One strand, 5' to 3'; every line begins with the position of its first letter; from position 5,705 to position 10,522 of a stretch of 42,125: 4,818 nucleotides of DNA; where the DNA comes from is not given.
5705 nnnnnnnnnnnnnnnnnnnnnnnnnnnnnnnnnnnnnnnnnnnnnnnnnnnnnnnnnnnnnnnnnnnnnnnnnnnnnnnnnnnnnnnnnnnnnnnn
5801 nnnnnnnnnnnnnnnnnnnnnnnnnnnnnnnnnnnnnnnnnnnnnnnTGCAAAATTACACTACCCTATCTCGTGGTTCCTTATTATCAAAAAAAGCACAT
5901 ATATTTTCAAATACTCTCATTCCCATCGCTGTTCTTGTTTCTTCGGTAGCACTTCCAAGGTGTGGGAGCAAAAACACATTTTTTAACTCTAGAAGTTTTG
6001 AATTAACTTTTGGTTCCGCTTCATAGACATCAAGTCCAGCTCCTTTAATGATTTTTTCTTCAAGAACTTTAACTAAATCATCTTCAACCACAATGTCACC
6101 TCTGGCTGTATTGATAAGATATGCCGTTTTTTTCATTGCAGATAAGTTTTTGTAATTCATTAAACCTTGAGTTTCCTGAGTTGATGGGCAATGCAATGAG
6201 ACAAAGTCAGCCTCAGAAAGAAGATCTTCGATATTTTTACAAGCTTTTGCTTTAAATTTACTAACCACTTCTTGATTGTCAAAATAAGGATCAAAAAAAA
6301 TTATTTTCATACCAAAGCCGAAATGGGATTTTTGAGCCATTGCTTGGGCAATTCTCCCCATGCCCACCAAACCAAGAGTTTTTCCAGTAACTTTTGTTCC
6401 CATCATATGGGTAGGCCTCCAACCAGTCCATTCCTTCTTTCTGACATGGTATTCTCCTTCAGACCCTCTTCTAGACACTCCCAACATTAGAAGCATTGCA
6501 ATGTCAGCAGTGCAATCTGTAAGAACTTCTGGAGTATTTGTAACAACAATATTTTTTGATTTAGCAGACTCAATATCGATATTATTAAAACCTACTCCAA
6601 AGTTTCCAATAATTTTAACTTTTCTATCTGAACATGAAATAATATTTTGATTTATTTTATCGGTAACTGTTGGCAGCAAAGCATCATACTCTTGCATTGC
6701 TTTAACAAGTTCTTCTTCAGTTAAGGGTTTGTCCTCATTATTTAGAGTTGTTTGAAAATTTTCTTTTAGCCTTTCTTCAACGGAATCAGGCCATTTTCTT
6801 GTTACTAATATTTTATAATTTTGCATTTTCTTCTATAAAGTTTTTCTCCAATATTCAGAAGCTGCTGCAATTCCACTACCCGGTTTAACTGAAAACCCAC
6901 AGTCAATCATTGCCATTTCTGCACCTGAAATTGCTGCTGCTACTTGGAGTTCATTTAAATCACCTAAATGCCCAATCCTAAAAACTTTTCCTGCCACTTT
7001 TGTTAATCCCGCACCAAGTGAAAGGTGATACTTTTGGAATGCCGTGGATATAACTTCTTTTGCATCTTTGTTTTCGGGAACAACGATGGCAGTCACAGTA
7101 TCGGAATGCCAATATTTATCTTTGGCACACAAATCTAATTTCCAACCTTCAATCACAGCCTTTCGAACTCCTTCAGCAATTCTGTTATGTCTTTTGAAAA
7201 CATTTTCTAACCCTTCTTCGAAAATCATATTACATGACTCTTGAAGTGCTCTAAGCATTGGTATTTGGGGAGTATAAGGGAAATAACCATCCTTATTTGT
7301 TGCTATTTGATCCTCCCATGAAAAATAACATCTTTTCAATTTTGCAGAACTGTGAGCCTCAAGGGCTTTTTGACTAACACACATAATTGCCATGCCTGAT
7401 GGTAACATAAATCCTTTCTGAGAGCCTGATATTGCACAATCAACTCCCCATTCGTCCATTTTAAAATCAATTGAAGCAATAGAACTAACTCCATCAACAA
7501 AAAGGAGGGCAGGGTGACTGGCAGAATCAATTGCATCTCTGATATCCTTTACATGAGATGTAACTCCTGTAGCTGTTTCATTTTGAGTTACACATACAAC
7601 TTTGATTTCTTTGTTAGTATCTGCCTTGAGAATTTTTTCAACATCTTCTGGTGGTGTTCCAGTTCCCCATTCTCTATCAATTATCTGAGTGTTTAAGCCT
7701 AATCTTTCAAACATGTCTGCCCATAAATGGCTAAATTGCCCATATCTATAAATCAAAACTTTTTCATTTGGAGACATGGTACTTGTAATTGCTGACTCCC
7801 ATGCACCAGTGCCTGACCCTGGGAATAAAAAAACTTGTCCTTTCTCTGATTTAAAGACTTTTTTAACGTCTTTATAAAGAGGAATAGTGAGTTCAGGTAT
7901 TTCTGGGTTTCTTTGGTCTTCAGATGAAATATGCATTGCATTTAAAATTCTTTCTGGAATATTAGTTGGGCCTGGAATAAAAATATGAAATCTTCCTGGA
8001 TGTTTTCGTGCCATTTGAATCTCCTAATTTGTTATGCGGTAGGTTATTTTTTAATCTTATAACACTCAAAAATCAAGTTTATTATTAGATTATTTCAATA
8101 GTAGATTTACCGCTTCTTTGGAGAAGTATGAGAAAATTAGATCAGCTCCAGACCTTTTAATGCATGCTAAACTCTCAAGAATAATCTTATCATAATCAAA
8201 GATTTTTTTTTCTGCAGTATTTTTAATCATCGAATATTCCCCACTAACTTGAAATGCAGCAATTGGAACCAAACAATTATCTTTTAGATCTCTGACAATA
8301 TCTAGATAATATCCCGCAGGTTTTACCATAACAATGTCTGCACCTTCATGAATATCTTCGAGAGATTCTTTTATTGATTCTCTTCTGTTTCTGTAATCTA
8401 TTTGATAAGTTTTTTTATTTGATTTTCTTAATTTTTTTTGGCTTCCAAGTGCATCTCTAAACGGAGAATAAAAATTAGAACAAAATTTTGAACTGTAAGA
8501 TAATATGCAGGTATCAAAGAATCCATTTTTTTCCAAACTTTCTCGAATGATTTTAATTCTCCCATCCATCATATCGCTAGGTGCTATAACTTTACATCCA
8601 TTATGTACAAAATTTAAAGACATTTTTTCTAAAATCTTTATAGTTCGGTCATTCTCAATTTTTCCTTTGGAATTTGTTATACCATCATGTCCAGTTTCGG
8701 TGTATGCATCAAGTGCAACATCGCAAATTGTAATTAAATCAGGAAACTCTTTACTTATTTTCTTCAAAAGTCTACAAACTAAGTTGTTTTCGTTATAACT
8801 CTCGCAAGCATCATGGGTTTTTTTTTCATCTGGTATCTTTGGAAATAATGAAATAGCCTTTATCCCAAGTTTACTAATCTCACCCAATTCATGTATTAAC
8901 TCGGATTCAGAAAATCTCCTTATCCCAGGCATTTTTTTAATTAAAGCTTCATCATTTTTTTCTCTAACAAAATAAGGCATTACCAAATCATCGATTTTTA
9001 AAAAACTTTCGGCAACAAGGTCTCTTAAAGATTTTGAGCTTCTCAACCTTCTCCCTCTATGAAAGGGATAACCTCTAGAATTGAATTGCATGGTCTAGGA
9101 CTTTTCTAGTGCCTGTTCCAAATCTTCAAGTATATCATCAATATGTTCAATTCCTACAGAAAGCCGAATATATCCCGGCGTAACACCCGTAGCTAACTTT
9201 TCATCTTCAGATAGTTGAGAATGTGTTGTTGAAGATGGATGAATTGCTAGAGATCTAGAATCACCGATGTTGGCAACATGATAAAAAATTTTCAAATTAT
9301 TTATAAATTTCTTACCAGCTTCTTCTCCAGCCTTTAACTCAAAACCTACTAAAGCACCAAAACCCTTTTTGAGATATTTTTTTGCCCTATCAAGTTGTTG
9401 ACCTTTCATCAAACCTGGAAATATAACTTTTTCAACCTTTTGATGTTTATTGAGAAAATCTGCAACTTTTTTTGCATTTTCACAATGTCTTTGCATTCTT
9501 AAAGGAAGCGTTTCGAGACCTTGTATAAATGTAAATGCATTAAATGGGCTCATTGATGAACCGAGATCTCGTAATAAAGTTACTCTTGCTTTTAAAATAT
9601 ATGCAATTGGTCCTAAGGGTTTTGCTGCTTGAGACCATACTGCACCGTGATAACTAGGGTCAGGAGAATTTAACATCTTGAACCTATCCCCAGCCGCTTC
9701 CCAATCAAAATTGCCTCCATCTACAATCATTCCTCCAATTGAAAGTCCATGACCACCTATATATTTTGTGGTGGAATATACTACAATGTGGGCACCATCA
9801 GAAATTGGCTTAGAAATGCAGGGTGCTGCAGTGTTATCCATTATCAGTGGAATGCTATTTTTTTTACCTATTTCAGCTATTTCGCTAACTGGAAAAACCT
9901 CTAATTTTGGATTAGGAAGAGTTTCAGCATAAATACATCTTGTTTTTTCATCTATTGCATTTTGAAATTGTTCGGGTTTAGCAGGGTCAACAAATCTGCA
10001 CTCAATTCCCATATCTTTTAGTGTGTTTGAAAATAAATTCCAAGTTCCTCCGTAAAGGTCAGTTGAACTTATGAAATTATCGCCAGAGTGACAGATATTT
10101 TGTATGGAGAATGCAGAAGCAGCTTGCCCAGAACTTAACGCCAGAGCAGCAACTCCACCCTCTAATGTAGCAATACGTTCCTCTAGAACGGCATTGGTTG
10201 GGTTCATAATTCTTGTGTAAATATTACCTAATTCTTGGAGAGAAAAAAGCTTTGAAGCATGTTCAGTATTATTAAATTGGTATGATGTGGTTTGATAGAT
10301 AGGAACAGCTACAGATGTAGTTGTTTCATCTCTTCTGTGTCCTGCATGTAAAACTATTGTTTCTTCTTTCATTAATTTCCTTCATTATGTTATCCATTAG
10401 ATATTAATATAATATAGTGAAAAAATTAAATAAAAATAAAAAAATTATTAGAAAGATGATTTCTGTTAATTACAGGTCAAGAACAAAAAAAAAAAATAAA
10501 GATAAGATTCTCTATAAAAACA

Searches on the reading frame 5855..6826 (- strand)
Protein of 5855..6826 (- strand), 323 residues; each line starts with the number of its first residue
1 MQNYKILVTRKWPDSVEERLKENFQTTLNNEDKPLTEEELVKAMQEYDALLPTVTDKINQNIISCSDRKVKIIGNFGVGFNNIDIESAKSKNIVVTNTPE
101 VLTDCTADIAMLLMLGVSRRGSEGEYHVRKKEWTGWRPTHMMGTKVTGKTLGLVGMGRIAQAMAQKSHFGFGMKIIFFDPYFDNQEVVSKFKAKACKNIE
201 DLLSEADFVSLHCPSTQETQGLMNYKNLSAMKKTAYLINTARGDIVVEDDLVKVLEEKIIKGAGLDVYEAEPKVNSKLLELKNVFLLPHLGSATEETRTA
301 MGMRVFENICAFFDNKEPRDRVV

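Call 18: search_protein_families(library=pfam, proteins=[window:5855-6826:-], max_evalue=0.00001)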
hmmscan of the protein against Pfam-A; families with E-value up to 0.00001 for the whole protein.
window:5855-6826:- (323 aa): 2 families
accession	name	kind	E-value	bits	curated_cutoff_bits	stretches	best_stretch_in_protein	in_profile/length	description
PF02826.25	2-Hacid_dh_C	-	2.4e-57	193.6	25.1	1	112-291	2-178/178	D-isomer specific 2-hydroxyacid dehydrogenase, NAD binding domain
PF00389.36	2-Hacid_dh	-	8e-31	106.9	24.6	1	6-322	1-133/134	D-isomer specific 2-hydroxyacid dehydrogenase, catalytic domain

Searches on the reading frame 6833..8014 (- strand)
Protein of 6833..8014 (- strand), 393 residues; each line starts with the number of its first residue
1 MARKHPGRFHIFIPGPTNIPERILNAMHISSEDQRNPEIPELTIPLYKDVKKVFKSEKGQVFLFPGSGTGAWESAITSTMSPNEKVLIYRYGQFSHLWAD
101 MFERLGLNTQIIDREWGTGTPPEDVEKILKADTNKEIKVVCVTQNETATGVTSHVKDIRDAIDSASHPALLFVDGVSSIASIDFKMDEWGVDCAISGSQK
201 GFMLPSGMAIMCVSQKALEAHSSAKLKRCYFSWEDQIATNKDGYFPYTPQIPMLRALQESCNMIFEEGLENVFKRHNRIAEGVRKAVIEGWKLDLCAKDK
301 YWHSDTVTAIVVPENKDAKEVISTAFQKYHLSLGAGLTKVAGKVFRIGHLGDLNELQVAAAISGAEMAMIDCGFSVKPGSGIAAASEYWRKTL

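Call 18: search_protein_families(library=pfam, proteins=[window:6833-8014:-], max_evalue=0.00001)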
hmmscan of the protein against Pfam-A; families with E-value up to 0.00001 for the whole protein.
window:6833-8014:- (393 aa): 1 family
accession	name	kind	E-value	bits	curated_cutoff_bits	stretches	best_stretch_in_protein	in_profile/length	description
PF00266.25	Aminotran_5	-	1.2e-19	70.9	21.5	1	48-312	50-316/371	Aminotransferase class-V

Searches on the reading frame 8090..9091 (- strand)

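Call 18: search_protein_families(library=pfam, proteins=[window:8090-9091:-], max_evalue=0.00001)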
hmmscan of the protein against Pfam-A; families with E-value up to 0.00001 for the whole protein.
window:8090-9091:- (333 aa): 1 family
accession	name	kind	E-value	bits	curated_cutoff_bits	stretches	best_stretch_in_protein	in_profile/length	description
PF00490.27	ALAD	-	4.2e-117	391.2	24.6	1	11-329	2-316/317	Delta-aminolevulinic acid dehydratase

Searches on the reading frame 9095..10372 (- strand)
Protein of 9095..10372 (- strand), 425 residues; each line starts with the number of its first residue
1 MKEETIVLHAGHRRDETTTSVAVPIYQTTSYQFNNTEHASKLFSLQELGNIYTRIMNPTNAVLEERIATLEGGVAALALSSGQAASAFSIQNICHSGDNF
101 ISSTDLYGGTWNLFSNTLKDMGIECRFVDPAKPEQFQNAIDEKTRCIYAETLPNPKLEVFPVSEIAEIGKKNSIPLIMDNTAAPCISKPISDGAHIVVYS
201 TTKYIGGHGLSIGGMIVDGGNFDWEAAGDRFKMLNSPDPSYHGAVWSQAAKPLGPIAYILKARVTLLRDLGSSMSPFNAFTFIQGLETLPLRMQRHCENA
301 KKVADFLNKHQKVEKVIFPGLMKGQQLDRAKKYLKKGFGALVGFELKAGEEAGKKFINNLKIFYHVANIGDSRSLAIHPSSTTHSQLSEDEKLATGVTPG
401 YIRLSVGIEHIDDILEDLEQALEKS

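Call 19: search_protein_families(library=pfam, proteins=[window:9095-10372:-], max_evalue=0.00001)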
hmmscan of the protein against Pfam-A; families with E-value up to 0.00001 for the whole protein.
window:9095-10372:- (425 aa): 1 family
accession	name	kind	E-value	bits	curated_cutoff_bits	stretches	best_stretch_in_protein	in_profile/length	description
PF01053.26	Cys_Met_Meta_PP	-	1.1e-125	419.6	27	1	4-423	1-381/381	Cys/Met metabolism PLP-dependent enzyme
